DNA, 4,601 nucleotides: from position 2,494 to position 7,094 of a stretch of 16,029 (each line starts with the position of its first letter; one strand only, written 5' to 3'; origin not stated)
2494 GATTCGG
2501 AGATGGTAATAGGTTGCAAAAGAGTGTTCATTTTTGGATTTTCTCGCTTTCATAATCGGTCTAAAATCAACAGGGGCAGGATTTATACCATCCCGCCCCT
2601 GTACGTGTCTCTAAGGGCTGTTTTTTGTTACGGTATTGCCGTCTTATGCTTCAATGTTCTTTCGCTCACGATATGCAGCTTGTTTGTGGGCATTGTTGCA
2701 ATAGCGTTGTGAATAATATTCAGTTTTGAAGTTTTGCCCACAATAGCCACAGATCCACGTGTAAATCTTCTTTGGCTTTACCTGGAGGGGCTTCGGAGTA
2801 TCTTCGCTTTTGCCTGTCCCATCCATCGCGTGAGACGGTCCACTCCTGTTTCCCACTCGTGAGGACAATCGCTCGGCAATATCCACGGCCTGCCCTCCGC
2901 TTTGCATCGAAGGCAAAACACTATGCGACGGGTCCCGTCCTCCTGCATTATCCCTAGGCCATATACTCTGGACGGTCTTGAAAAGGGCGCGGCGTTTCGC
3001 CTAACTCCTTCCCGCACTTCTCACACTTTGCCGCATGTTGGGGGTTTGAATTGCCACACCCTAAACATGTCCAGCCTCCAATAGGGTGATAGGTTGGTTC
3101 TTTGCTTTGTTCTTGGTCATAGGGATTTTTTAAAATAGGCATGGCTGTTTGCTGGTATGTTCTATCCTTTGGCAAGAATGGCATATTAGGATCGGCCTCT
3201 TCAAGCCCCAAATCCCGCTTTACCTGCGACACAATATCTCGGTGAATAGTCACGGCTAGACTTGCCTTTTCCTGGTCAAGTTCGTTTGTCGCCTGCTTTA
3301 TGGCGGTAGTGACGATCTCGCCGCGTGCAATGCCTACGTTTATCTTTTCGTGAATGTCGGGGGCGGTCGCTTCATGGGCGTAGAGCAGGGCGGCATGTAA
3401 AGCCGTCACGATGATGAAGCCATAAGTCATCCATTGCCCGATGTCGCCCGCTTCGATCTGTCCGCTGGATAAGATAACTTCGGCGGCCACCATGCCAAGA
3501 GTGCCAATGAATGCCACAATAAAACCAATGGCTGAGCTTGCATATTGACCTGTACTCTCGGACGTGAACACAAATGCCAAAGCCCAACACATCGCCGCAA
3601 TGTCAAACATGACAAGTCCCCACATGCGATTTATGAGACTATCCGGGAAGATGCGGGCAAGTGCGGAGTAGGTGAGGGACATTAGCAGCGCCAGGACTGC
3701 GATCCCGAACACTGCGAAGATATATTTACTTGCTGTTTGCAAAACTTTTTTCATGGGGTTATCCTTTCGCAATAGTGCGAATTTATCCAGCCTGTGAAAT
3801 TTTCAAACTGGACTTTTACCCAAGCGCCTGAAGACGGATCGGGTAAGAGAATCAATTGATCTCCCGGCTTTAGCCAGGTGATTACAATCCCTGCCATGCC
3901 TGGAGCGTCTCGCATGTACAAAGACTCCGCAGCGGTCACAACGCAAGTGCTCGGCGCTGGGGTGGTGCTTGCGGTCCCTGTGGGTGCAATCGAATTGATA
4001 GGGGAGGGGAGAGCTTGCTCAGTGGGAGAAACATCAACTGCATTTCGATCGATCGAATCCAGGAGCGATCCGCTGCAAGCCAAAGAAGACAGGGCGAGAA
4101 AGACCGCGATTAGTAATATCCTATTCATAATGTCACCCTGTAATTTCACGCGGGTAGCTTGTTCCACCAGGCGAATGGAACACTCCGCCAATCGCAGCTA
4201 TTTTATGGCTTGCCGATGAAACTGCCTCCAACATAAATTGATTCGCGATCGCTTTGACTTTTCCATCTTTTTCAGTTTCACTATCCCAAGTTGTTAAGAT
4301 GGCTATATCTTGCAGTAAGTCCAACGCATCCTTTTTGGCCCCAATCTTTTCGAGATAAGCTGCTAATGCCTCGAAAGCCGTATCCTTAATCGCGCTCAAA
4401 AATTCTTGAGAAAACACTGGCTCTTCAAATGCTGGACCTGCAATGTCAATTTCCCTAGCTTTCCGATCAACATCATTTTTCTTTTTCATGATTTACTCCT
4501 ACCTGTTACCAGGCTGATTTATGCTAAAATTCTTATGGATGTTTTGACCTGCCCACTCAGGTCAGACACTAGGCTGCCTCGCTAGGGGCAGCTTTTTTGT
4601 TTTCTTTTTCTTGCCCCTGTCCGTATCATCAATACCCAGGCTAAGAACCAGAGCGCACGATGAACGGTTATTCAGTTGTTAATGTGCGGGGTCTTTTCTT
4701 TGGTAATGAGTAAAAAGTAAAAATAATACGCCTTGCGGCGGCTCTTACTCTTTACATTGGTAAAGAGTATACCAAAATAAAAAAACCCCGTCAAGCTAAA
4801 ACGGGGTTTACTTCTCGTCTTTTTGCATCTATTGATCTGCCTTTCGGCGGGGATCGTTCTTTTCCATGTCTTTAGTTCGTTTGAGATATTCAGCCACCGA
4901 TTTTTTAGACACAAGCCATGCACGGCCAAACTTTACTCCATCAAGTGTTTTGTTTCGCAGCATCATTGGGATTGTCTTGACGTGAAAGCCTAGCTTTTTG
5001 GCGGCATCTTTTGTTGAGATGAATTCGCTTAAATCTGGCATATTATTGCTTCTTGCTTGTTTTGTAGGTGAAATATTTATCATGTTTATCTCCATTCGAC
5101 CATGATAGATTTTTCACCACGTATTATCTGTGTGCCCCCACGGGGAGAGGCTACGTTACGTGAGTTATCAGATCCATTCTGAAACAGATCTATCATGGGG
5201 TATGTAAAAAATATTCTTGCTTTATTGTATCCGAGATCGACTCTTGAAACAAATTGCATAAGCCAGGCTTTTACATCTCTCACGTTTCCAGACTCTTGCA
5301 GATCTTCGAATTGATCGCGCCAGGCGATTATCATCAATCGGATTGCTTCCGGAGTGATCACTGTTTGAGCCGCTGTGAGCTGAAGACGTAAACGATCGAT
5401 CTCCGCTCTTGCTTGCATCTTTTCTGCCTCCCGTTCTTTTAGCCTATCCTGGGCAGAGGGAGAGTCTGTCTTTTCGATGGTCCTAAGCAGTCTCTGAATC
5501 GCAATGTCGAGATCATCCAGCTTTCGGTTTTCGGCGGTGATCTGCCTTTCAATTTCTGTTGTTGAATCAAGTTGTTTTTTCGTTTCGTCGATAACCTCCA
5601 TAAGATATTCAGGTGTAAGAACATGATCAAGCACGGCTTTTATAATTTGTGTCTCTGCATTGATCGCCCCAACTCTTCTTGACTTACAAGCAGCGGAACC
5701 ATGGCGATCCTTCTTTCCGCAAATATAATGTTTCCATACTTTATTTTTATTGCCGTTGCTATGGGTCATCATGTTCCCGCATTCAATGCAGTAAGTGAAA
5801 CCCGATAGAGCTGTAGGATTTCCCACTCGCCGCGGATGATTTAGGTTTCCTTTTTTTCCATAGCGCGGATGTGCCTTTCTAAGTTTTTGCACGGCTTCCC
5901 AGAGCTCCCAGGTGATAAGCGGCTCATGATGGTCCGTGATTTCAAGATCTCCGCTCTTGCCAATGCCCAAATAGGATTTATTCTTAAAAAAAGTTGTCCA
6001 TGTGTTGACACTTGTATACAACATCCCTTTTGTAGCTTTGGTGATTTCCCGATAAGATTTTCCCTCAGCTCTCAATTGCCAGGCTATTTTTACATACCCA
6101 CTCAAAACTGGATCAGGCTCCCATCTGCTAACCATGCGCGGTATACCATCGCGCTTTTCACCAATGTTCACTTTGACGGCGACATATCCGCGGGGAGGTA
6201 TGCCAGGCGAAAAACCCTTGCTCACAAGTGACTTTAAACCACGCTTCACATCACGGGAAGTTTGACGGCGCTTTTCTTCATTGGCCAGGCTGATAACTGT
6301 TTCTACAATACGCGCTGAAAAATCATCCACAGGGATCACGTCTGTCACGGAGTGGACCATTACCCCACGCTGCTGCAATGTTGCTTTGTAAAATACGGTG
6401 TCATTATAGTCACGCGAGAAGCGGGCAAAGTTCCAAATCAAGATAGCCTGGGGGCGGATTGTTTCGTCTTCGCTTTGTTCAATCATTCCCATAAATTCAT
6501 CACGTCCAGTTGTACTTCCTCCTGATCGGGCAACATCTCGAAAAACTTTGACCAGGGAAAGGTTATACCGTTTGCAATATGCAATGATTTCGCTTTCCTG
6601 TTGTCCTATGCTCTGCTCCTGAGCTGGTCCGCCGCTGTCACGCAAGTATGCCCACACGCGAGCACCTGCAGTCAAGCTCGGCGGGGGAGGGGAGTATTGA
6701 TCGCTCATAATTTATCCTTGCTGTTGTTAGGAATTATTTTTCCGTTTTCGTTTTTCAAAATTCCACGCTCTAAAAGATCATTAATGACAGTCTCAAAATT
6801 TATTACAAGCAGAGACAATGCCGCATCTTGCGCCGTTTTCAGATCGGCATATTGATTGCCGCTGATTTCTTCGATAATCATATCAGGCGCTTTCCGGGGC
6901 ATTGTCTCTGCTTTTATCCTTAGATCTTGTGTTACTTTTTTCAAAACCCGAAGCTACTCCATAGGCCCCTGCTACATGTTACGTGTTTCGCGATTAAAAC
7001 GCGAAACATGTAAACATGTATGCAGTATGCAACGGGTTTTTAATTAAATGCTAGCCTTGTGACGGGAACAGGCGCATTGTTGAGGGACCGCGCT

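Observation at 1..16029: Capsid-less, terminase-less replicon whose only virion gene is a tape measure: candidate new type of phage satellite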

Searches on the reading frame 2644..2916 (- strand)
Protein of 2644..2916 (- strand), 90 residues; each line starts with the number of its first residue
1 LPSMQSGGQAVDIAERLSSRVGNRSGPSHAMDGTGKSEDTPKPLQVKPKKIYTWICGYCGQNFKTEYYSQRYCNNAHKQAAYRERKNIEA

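Call 7: search_protein_families(library=pfam, max_evalue=0.01, proteins=[window:2644-2916:-])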
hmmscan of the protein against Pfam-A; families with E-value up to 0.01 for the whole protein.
window:2644-2916:- (90 aa): 0 families

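Call 9: search_protein_families(library=phrogs, max_evalue=0.01, proteins=[window:2644-2916:-])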
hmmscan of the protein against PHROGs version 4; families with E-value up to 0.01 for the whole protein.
window:2644-2916:- (90 aa): 5 families
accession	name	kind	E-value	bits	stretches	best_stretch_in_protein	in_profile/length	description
phrog_1333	-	unknown function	0.00045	21.4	1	45-87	92-134/166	-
phrog_1271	-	DNA, RNA and nucleotide metabolism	0.00084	19.8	1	41-85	207-246/361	HNH endonuclease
phrog_8660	-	DNA, RNA and nucleotide metabolism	0.0031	18.6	1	55-86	15-46/196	HNH endonuclease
phrog_15471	-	DNA, RNA and nucleotide metabolism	0.004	18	1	42-83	91-133/183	HNH endonuclease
phrog_13750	-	unknown function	0.0048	18.2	1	49-86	12-49/104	-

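Call 39: search_protein_families(library=ncbifam, max_evalue=0.01, proteins=[window:2644-2916:-])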
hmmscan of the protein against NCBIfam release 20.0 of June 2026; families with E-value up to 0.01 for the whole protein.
window:2644-2916:- (90 aa): 0 families

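Call 66: search_protein_families(library=padloc, max_evalue=0.001, proteins=[window:2644-2916:-])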
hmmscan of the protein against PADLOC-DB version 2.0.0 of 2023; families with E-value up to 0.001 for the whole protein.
window:2644-2916:- (90 aa): 0 families

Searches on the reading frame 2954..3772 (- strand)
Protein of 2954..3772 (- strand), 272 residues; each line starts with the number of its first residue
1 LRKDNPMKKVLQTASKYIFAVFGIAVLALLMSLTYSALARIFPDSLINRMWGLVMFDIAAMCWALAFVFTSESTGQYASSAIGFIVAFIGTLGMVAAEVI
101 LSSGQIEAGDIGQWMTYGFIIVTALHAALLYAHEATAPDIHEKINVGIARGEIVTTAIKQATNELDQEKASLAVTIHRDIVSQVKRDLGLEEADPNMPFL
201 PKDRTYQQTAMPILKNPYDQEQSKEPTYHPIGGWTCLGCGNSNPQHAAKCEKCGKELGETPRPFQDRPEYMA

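Call 7: search_protein_families(library=pfam, max_evalue=0.01, proteins=[window:2954-3772:-])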
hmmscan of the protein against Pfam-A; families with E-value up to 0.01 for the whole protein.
window:2954-3772:- (272 aa): 2 families
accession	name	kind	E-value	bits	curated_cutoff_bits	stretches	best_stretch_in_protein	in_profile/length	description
PF00641.23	Zn_ribbon_RanBP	-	0.00052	19.7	27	1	231-254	2-25/30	Zn-finger in Ran binding protein and others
PF13346.12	ABC2_membrane_5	-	0.0086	16.1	25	0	14-125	79-190/205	ABC-2 family transporter protein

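Call 9: search_protein_families(library=phrogs, max_evalue=0.01, proteins=[window:2954-3772:-])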
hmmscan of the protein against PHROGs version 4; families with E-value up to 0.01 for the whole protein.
window:2954-3772:- (272 aa): 1 family
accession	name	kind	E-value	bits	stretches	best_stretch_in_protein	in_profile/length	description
phrog_31213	-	unknown function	0.0098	17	0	77-167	6-92/126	-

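Call 39: search_protein_families(library=ncbifam, max_evalue=0.01, proteins=[window:2954-3772:-])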
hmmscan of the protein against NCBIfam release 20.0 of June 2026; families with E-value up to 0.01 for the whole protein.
window:2954-3772:- (272 aa): 1 family
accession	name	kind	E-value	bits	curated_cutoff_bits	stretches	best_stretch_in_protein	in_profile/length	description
NF003161.0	PRK04136.1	equivalog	0.0003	20.2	54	1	236-255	17-36/49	50S ribosomal protein L40e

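Call 66: search_protein_families(library=padloc, max_evalue=0.001, proteins=[window:2954-3772:-])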
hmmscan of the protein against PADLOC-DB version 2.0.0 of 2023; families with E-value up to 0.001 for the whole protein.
window:2954-3772:- (272 aa): 0 families

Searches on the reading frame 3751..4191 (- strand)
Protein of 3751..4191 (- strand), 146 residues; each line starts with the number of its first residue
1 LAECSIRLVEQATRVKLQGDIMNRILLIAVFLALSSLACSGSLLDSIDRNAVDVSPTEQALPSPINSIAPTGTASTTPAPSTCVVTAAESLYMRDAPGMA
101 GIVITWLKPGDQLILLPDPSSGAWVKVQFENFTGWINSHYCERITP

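Call 7: search_protein_families(library=pfam, max_evalue=0.01, proteins=[window:3751-4191:-])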
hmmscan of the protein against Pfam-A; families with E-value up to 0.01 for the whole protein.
window:3751-4191:- (146 aa): 1 family
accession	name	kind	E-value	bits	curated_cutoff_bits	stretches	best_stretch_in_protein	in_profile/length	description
PF08239.17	SH3_3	-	2e-08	34.7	27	1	90-140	2-52/54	Bacterial SH3 domain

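Call 9: search_protein_families(library=phrogs, max_evalue=0.01, proteins=[window:3751-4191:-])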
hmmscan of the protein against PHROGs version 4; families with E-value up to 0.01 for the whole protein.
window:3751-4191:- (146 aa): 1 family
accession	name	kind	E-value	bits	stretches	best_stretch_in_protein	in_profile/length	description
phrog_1794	-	lysis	0.0028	18.1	1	74-145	261-331/336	amidase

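Call 66: search_protein_families(library=padloc, max_evalue=0.001, proteins=[window:3751-4191:-])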
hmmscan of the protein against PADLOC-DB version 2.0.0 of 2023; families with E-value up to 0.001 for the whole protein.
window:3751-4191:- (146 aa): 0 families

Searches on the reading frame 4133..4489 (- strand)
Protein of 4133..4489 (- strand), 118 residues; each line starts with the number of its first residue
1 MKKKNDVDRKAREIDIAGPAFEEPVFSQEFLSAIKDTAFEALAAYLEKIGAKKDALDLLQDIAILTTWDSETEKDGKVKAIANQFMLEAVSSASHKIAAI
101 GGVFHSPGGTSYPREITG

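Call 7: search_protein_families(library=pfam, max_evalue=0.01, proteins=[window:4133-4489:-])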
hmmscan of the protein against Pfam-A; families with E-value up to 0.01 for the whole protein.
window:4133-4489:- (118 aa): 0 families

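Call 9: search_protein_families(library=phrogs, max_evalue=0.01, proteins=[window:4133-4489:-])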
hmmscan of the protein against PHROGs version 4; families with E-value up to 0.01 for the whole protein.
window:4133-4489:- (118 aa): 0 families

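Call 39: search_protein_families(library=ncbifam, max_evalue=0.01, proteins=[window:4133-4489:-])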
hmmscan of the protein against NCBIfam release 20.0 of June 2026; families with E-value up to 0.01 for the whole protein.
window:4133-4489:- (118 aa): 0 families

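Call 49: find_homologous_proteins(query=window:4133-4489:-, max_evalue=0.001)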
Query window:4133-4489:- (118 aa): 2 proteins with E <= 0.001 among 7 candidates.
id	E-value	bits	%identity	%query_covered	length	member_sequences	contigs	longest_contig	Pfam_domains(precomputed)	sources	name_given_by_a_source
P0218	5.2e-69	247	100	100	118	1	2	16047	-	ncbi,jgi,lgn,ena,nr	ncbi:MAG TPA: hypothetical protein VJ987_04850 [Anaerolineales bacterium]|nr:hypothetical protein [A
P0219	4.6e-35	138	60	97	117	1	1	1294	-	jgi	jgi:hypothetical protein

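Call 58: search_solved_structures(query=A4, max_evalue=1)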
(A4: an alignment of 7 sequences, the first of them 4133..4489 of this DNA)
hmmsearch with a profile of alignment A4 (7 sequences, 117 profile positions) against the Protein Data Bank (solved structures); distinct sequences matched with E-value up to 1: 8.
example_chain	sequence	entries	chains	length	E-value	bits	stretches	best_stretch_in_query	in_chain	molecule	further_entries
7bie_A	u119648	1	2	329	9.6e-06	28.8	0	85-114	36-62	nvWRAP-T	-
7bif_A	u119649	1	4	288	1.5e-05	28.2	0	85-114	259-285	v22WRAP-T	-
7big_A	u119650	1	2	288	3e-05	27.2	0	85-114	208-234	v13WRAP-T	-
7bid_A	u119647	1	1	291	0.00014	25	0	83-114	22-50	v31WRAP-T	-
6r5z_A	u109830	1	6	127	0.044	17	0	84-114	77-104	9-bladed beta-propeller formed by three 3-bladed fragments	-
4aou_A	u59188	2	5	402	0.063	16.5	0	59-95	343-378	ISOCITRATE DEHYDROGENASE [NADP]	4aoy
8pjv_A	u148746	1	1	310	0.31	14.3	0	90-112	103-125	SAKe6DR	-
8pju_A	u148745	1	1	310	0.6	13.3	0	90-112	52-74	SAKe6DEtal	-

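Call 66: search_protein_families(library=padloc, max_evalue=0.001, proteins=[window:4133-4489:-])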
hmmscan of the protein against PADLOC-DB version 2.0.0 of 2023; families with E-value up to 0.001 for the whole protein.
window:4133-4489:- (118 aa): 0 families

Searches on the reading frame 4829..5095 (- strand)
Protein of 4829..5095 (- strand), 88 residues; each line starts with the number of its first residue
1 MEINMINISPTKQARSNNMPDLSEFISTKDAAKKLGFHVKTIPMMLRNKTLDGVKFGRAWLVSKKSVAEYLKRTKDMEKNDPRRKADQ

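Call 7: search_protein_families(library=pfam, max_evalue=0.01, proteins=[window:4829-5095:-])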
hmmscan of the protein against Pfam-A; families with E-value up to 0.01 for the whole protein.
window:4829-5095:- (88 aa): 1 family
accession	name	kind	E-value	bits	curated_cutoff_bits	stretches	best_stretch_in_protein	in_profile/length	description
PF12728.13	HTH_17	-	6.4e-08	33.2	27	1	26-73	2-49/51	Helix-turn-helix domain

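Call 10: search_protein_families(library=phrogs, max_evalue=0.01, proteins=[window:4829-5095:-])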
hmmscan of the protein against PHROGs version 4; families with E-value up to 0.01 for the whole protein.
window:4829-5095:- (88 aa): 4 families
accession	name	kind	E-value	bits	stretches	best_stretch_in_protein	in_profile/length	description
phrog_66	-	integration and excision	4e-08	34.3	1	8-86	76-155/412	excisionase and transcriptional regulator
phrog_2655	-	integration and excision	6.5e-07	30.2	1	6-80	96-173/181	excisionase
phrog_6401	-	DNA, RNA and nucleotide metabolism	0.00051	20.9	1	25-76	9-61/64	DNA binding protein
phrog_10045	-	DNA, RNA and nucleotide metabolism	0.0054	17.5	1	14-72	9-68/74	HTH DNA binding protein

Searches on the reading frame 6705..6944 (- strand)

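Call 7: search_protein_families(library=pfam, max_evalue=0.01, proteins=[window:6705-6944:-])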
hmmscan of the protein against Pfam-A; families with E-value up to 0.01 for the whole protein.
window:6705-6944:- (79 aa): 1 family
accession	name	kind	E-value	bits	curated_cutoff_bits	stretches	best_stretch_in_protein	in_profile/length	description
PF24406.1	nSTAND_NTPase4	-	0.00038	20.9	27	1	46-70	21-45/58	Novel STAND NTPase 4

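Call 9: search_protein_families(library=phrogs, max_evalue=0.01, proteins=[window:6705-6944:-])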
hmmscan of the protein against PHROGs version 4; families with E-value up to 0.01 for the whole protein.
window:6705-6944:- (79 aa): 0 families

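Call 39: search_protein_families(library=ncbifam, max_evalue=0.01, proteins=[window:6705-6944:-])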
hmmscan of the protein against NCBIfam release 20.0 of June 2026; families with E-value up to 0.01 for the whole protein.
window:6705-6944:- (79 aa): 0 families
